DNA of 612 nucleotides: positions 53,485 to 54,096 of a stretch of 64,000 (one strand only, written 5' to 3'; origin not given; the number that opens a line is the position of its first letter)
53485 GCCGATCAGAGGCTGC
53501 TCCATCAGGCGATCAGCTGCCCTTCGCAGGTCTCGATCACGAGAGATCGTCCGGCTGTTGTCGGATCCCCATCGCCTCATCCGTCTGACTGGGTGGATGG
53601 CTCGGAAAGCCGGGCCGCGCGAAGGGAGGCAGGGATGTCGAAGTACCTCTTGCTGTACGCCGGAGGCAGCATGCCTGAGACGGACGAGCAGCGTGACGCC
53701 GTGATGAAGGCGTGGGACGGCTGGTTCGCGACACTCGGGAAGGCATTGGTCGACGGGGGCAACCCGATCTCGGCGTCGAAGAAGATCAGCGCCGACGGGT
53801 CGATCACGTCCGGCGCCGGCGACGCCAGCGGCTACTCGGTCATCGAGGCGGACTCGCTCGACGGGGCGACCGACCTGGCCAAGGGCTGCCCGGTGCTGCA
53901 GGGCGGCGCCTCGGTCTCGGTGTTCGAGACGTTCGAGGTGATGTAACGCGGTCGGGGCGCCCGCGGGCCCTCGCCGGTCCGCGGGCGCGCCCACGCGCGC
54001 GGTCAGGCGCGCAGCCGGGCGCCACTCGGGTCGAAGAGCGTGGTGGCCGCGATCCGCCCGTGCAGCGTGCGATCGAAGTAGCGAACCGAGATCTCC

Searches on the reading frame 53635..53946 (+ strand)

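Call 43: search_protein_families(library=pfam, proteins=[window:53635-53946:+], max_evalue=0.001)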
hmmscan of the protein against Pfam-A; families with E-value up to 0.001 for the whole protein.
window:53635-53946:+ (103 aa): 1 family
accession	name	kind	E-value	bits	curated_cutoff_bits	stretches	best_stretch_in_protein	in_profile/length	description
PF03795.20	YCII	-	4.2e-05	24.4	24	1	18-97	15-92/95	YCII-related domain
